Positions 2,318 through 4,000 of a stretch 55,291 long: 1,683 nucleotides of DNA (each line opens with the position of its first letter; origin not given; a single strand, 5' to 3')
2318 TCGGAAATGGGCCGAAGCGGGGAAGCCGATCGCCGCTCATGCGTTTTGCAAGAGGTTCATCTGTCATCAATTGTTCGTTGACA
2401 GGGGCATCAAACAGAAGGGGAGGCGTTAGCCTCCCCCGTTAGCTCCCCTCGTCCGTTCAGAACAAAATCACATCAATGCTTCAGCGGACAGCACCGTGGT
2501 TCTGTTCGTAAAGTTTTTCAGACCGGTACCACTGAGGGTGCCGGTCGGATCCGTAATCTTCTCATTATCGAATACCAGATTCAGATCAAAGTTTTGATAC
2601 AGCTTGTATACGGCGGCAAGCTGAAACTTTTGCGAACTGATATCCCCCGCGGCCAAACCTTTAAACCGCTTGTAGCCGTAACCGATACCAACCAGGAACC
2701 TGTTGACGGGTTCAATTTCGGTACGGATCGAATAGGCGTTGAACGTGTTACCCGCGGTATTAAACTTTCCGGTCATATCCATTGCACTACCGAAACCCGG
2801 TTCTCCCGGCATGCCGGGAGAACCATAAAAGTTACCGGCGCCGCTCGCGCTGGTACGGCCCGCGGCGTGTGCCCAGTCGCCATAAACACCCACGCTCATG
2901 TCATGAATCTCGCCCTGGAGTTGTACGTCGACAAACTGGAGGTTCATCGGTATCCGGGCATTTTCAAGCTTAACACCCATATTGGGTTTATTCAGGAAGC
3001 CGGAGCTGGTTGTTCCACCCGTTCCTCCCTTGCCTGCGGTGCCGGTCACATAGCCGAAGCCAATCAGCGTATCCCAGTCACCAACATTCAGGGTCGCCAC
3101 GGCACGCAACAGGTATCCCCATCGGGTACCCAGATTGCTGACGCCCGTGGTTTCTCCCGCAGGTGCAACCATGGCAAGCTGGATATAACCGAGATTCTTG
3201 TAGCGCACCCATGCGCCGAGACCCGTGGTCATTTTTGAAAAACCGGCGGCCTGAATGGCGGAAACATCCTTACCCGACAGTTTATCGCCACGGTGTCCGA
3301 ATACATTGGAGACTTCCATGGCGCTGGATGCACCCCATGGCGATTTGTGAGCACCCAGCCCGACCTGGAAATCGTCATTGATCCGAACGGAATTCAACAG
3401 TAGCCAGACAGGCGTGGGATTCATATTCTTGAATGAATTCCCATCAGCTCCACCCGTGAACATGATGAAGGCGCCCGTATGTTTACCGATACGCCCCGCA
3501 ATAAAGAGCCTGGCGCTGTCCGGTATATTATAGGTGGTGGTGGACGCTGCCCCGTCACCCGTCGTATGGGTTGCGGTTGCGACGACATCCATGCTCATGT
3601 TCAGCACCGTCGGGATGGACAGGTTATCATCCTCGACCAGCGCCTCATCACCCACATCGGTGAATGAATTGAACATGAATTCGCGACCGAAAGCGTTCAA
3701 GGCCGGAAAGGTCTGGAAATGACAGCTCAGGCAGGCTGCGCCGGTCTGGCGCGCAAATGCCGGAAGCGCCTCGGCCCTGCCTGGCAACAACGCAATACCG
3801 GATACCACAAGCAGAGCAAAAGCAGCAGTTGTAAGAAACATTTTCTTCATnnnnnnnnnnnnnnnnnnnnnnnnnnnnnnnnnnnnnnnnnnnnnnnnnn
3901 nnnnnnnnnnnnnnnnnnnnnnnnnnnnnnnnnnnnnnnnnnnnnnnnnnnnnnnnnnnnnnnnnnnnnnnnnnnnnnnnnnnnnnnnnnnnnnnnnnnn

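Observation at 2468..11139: Co-directional module: Cyc2-like gene, sigma54-type two-component system, TlpA, CcdA and a Cu-ATPase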

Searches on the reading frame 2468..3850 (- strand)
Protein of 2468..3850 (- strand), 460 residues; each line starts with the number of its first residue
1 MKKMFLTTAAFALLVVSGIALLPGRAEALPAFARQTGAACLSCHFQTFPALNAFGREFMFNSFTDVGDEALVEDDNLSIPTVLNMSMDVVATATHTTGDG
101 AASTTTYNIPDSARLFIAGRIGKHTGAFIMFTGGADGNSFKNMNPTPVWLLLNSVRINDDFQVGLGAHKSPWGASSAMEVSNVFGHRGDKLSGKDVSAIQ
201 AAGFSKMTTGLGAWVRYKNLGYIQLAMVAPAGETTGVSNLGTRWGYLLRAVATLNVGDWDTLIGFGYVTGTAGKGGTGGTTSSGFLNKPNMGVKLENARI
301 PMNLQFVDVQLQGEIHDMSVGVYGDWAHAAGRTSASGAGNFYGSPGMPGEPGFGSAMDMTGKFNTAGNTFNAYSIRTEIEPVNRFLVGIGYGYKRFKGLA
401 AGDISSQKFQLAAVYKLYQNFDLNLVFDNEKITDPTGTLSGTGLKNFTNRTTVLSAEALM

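Call 6: search_protein_families(library=pfam, proteins=[window:2468-3850:-], max_evalue=0.01)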
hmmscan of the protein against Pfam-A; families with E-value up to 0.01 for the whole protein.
window:2468-3850:- (460 aa): 0 families

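Call 7: search_protein_families(library=ncbifam, proteins=[window:2468-3850:-], max_evalue=0.01)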
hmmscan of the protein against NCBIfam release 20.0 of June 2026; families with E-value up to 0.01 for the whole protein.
window:2468-3850:- (460 aa): 0 families

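Call 10: find_homologous_proteins(query=window:2468-3850:-)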
Query window:2468-3850:- (460 aa): 273 proteins with E <= 0.001 among 8000 candidates; the best 120 are listed.
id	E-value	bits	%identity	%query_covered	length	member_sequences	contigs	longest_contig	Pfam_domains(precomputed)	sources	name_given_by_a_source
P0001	0.0e+0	1034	100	100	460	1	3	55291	-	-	-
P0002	4.1e-277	937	89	100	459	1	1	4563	-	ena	-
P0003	3.3e-264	895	85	100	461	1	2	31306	-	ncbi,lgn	-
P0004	1.9e-235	800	77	100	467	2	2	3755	-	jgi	-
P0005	5.8e-234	795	77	100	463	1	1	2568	-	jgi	-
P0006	1.6e-233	794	75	100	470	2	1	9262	-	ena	-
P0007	1.7e-222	757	72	100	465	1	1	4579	-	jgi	-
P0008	1.5e-178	613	59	100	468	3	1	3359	-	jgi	-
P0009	8.3e-169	580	62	100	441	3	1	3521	-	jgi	jgi:hypothetical protein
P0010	2.6e-161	556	61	94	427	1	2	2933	-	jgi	-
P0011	1.9e-159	550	60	94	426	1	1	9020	-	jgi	-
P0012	2.6e-159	549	60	100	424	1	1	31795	-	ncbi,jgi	-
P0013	1.5e-158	547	59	100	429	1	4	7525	-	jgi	-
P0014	6.0e-158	545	59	100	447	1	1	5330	-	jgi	-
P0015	1.1e-157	544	56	100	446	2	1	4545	-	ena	-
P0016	6.6e-156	538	58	100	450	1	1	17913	-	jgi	-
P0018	6.3e-150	518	57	100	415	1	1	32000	-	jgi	-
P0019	2.1e-148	513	58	100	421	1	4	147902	-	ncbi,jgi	-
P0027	2.1e-130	454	54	100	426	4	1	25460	-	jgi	-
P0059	1.7e-104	368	48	95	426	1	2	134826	-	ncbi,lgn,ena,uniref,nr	ncbi:hypothetical protein [Mariprofundus ferrooxydans]|uniref:hypothetical protein n=1 Tax=Mariprofu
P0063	4.5e-102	360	47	100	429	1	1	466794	-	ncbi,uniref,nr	ncbi:hypothetical protein [Mariprofundus ferrooxydans]|uniref:Cytochrome c domain-containing protein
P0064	3.3e-101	358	47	94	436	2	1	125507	-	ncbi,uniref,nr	ncbi:hypothetical protein [Mariprofundus ferrooxydans]|uniref:hypothetical protein n=1 Tax=Mariprofu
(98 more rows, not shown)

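Call 13: find_related_loci(query=A1, collection=genome_contigs, flank=10000)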
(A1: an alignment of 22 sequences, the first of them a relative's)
Query A1 (460 aa) in genome_contigs; peptide patterns used: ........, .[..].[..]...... (x = any residue, [..] = any of these).
116 stretches matched a pattern; 74 encode a relative of the query (tblastn E <= 1e-3); 74 distinct loci.
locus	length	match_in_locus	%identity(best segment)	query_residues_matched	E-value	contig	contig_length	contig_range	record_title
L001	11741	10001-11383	85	1-460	0e+0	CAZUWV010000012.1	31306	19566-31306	MAG TPA_asm: uncultured Zetaproteobacteria bacterium isolate SRP128015_co4_12 genome assembly, contig: NODE_292_length_3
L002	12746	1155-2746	73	1-460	6e-178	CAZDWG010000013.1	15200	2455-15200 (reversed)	MAG TPA_asm: uncultured Zetaproteobacteria bacterium isolate SRP128015_co4_11 genome assembly, contig: NODE_882_length_1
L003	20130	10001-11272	60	1-460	1e-174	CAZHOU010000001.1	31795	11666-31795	MAG TPA_asm: uncultured Zetaproteobacteria bacterium isolate binchicken_co64_2 genome assembly, contig: NODE_872_length_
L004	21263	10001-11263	58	1-460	4e-163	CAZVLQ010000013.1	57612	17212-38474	MAG TPA_asm: uncultured Zetaproteobacteria bacterium isolate binchicken_co253_79 genome assembly, contig: NODE_171_lengt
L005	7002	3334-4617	55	1-460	2e-155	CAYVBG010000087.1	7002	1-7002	MAG TPA_asm: uncultured Zetaproteobacteria bacterium isolate SRP216583_co2_159 genome assembly, contig: NODE_9317_length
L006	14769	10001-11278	54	1-460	4e-147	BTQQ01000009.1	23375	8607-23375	MAG: Zetaproteobacteria bacterium BMS9Abin18 DNA, NODE_551_length_23375, whole genome shotgun sequence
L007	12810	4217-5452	53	1-437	1e-144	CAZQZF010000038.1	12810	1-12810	MAG TPA_asm: uncultured Zetaproteobacteria bacterium isolate binchicken_co64_139 genome assembly, contig: NODE_3610_leng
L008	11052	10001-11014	66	1-343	3e-143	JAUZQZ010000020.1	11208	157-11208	MAG: Mariprofundaceae bacterium isolate GS19_ROV16_R01_M-AMOR20_M1311 AMOR20_M1311_contig20, whole genome shotgun sequen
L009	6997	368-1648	50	1-460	1e-127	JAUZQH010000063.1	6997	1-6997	MAG: Mariprofundus sp. isolate GS19_ROV18_BS07-AMOR20_M1280 AMOR20_M1280_contig63, whole genome shotgun sequence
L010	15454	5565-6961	51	1-460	3e-121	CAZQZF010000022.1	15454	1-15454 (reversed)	MAG TPA_asm: uncultured Zetaproteobacteria bacterium isolate binchicken_co64_139 genome assembly, contig: NODE_2782_leng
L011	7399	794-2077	47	1-460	2e-117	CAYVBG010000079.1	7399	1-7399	MAG TPA_asm: uncultured Zetaproteobacteria bacterium isolate SRP216583_co2_159 genome assembly, contig: NODE_8652_length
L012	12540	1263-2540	48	1-460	3e-117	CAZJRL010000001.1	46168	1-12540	MAG TPA_asm: uncultured Zetaproteobacteria bacterium isolate binchicken_co172_15 genome assembly, contig: NODE_470_lengt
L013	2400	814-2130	47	1-460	3e-122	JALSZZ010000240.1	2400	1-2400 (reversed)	MAG: Mariprofundaceae bacterium isolate S012_metabat2_scaf2bin.087 S012_NODE_50512_length_2400_cov_13.391113, whole geno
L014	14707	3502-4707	48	1-431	2e-110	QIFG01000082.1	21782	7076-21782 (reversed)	MAG: Zetaproteobacteria bacterium isolate SZUA-181 Ga0063294_10000956, whole genome shotgun sequence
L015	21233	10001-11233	44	1-460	6e-106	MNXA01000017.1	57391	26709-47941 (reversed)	MAG: Zetaproteobacteria bacterium CG1_02_55_237 cg1_0.2_scaffold_240_c, whole genome shotgun sequence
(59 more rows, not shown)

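Call 24: find_encoding_contigs(protein=P0019, flank=10000, max_places=3)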
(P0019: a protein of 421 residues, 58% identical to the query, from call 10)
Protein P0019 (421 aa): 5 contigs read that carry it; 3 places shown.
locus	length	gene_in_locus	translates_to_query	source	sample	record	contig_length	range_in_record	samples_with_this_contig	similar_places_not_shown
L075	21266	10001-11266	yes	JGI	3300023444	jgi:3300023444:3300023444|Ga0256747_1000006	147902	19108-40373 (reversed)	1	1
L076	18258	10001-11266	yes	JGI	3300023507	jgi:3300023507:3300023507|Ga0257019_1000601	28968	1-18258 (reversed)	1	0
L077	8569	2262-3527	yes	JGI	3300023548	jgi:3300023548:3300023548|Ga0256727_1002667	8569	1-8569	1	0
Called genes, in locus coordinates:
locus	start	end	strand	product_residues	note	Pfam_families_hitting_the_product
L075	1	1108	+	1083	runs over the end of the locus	PF00873:ACR_tran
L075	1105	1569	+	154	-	-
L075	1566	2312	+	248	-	-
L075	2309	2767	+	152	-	-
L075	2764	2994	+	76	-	PF00403:HMA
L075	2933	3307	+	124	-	PF00403:HMA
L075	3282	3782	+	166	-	PF04945:YHS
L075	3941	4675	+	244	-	PF04945:YHS, PF18306:LDcluster4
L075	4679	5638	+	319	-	PF01734:Patatin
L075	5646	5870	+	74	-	-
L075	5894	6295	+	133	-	PF13442:Cytochrome_CBB3, PF00034:Cytochrom_C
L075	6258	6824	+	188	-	PF00578:AhpC-TSA, PF08534:Redoxin, PF00085:Thioredoxin (faint), PF13098:Thioredoxin_2 (weak), PF13905:Thioredoxin_8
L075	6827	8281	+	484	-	PF00672:HAMP (weak), PF00512:HisKA, PF02518:HATPase_c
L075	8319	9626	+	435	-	PF00072:Response_reg, PF00158:Sigma54_activat, PF14532:Sigma54_activ_2, PF07728:AAA_5 (weak), PF25601:AAA_lid_14, PF02954:HTH_8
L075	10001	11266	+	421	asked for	-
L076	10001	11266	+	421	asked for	-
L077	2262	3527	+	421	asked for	-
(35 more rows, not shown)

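Call 25: find_encoding_contigs(protein=P0018, flank=10000, max_places=2)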
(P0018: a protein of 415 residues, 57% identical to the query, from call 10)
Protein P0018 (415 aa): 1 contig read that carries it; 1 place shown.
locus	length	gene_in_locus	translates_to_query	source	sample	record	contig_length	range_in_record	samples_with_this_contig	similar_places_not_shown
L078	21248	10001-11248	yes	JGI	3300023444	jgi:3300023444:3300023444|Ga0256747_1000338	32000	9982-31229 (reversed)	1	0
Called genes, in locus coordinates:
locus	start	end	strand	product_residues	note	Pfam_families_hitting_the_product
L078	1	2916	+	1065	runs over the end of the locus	PF00873:ACR_tran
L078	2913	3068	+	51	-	-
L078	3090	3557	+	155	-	-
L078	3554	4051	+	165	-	-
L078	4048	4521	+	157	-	PF04214:DUF411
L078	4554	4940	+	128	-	-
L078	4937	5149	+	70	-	PF00403:HMA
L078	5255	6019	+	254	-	PF02683:DsbD_TM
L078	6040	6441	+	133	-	PF13442:Cytochrome_CBB3, PF00034:Cytochrom_C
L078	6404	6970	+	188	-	PF00578:AhpC-TSA, PF08534:Redoxin, PF00085:Thioredoxin (weak), PF13098:Thioredoxin_2 (weak), PF13905:Thioredoxin_8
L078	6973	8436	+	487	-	PF00512:HisKA, PF02518:HATPase_c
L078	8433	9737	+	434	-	PF00072:Response_reg, PF00158:Sigma54_activat, PF14532:Sigma54_activ_2, PF07728:AAA_5, PF25601:AAA_lid_14, PF02954:HTH_8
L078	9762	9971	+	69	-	-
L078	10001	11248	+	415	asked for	-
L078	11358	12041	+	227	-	-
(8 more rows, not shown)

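Call 26: find_encoding_contigs(protein=P0001, flank=10000, max_places=3)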
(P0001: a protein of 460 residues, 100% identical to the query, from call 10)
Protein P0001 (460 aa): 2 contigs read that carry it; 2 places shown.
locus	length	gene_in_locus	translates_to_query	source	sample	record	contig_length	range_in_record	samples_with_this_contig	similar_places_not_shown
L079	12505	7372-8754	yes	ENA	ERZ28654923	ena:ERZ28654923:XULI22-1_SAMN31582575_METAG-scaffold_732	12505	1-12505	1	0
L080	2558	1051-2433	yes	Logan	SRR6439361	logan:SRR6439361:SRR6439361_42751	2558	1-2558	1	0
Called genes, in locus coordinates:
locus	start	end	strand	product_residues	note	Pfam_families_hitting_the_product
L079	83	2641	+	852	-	PF04945:YHS, PF24273:TRASH_HVO_1752_C (faint), PF04945:YHS, PF19335:HMBD, PF00122:E1-E2_ATPase, PF00702:Hydrolase, PF08282:Hydrolase_3 (faint)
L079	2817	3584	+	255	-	PF02683:DsbD_TM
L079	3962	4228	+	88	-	PF00578:AhpC-TSA (weak)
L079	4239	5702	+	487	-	PF00512:HisKA, PF02518:HATPase_c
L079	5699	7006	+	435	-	PF00072:Response_reg, PF00158:Sigma54_activat, PF14532:Sigma54_activ_2, PF25601:AAA_lid_14, PF02954:HTH_8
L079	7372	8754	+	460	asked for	-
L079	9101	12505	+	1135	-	?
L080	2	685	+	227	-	?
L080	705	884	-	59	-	-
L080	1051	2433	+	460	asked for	-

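Call 27: find_encoding_contigs(protein=P0012, flank=10000, max_places=2)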
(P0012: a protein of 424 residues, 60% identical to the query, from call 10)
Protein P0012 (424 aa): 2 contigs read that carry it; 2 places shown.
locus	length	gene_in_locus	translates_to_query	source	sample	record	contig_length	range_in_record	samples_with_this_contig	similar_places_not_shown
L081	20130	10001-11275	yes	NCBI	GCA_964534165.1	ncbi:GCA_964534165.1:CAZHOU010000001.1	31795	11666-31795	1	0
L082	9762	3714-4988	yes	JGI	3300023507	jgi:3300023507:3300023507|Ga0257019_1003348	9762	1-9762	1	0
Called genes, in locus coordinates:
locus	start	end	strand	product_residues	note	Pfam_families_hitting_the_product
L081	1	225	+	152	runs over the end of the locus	-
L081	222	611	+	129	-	-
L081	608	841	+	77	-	PF00403:HMA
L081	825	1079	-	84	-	-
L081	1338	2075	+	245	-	PF04945:YHS, PF18306:LDcluster4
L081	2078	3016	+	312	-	PF01734:Patatin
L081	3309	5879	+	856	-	PF04945:YHS, PF19335:HMBD, PF08282:Hydrolase_3 (faint), PF00122:E1-E2_ATPase, PF00702:Hydrolase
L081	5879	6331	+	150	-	PF13442:Cytochrome_CBB3 (weak), PF00034:Cytochrom_C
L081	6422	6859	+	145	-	PF00578:AhpC-TSA, PF08534:Redoxin, PF13905:Thioredoxin_8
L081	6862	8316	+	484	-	PF00672:HAMP (faint), PF00512:HisKA, PF02518:HATPase_c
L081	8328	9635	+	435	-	PF00072:Response_reg, PF00158:Sigma54_activat, PF14532:Sigma54_activ_2, PF07728:AAA_5 (weak), PF25601:AAA_lid_14, PF02954:HTH_8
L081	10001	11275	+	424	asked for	-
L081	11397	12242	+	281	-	-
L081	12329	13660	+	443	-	PF25371:DUF7884, PF02353:CMAS, PF05175:MTS (weak), PF13489:Methyltransf_23, PF08241:Methyltransf_11, PF08242:Methyltransf_12, PF13649:Methyltransf_25, PF13847:Methyltransf_31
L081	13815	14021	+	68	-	-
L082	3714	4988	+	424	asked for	-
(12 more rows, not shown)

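Call 48: list_cluster_members(proteins=[P0059, P0063, P0064])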
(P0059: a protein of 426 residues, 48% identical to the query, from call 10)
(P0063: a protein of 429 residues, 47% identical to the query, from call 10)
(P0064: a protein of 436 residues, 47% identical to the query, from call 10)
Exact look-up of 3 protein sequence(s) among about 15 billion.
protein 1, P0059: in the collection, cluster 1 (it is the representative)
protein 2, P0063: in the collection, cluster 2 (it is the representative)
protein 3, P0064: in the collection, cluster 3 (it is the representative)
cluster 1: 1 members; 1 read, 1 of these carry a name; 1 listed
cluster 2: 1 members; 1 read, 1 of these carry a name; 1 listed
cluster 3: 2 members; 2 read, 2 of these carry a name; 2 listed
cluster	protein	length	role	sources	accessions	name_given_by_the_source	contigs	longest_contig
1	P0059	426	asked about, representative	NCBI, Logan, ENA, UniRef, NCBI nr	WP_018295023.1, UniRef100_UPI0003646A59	hypothetical protein [Mariprofundus ferrooxydans] | hypothetical protein n=1 Tax=Mariprofundus ferrooxydans TaxID=314344 RepID=UPI0003646A59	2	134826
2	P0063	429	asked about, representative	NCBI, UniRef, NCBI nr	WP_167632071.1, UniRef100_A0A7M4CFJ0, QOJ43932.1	hypothetical protein [Mariprofundus ferrooxydans] | Cytochrome c domain-containing protein n=1 Tax=Mariprofundus ferrooxydans TaxID=314344 ...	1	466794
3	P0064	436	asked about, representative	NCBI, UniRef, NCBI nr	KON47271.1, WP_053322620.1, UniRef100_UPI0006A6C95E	hypothetical protein [Mariprofundus ferrooxydans] | hypothetical protein n=1 Tax=Mariprofundus ferrooxydans TaxID=314344 RepID=UPI0006A6C95E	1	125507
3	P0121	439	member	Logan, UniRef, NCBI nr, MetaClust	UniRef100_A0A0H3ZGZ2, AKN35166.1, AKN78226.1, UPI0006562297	Cyc2PV-1 n=1 Tax=Mariprofundus ferrooxydans PV-1 TaxID=314345 RepID=A0A0H3ZGZ2_9PROT | outer membrane cytochrome c [Mariprofundus ferrooxydans PV-1] | status=active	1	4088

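Call 56: find_encoding_contigs(protein=P0006, flank=8000, max_places=1)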
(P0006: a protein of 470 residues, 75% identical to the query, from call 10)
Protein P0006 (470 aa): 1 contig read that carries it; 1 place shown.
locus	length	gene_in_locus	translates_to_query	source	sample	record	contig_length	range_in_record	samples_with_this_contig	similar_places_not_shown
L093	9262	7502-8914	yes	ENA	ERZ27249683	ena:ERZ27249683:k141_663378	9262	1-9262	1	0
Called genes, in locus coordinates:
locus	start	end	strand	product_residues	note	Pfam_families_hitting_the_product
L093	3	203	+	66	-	?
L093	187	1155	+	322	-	PF01734:Patatin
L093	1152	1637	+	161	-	PF04945:YHS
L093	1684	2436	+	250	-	PF02683:DsbD_TM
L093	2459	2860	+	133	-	PF13442:Cytochrome_CBB3, PF00034:Cytochrom_C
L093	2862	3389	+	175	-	PF00578:AhpC-TSA, PF08534:Redoxin, PF00085:Thioredoxin (weak), PF13098:Thioredoxin_2 (weak), PF13905:Thioredoxin_8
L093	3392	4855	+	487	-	PF00672:HAMP (weak), PF00512:HisKA, PF02518:HATPase_c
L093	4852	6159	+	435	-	PF00072:Response_reg, PF00158:Sigma54_activat, PF14532:Sigma54_activ_2, PF07728:AAA_5, PF25601:AAA_lid_14, PF02954:HTH_8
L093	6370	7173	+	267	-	-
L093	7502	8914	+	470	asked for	-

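Call 57: find_encoding_contigs(protein=P0016, flank=8000, max_places=1)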
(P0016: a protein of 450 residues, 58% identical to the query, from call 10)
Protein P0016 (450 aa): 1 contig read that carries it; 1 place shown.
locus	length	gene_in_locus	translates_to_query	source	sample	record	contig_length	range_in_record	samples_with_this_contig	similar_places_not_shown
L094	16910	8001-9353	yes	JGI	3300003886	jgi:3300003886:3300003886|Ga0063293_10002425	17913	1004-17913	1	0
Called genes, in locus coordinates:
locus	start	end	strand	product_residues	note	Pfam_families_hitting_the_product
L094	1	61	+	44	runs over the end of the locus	PF04945:YHS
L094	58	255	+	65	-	PF04945:YHS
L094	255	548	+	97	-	PF18926:DUF5676 (weak)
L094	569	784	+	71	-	-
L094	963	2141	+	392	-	PF00890:FAD_binding_2 (weak), PF01266:DAO (faint), PF03486:HI0933_like (weak), PF12831:FAD_oxidored (weak)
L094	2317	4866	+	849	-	PF04945:YHS, PF06467:zf-FCS (faint), PF04945:YHS, PF19335:HMBD, PF00122:E1-E2_ATPase, PF00702:Hydrolase, PF08282:Hydrolase_3 (faint)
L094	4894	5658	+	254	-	PF02683:DsbD_TM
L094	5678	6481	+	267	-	PF04326:SLFN_AlbA_2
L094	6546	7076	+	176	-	PF00034:Cytochrom_C, PF13442:Cytochrome_CBB3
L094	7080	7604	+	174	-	PF00578:AhpC-TSA, PF08534:Redoxin, PF00085:Thioredoxin (faint), PF13098:Thioredoxin_2 (weak), PF13905:Thioredoxin_8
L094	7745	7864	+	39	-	-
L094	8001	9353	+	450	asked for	-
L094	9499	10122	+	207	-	PF13518:HTH_28 (weak)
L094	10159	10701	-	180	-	PF01161:PBP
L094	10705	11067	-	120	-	-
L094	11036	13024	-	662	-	PF01435:Peptidase_M48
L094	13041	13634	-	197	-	PF04011:LemA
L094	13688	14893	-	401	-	PF07690:MFS_1, PF11700:ATG22, PF07690:MFS_1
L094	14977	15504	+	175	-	-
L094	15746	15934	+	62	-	-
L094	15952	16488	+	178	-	-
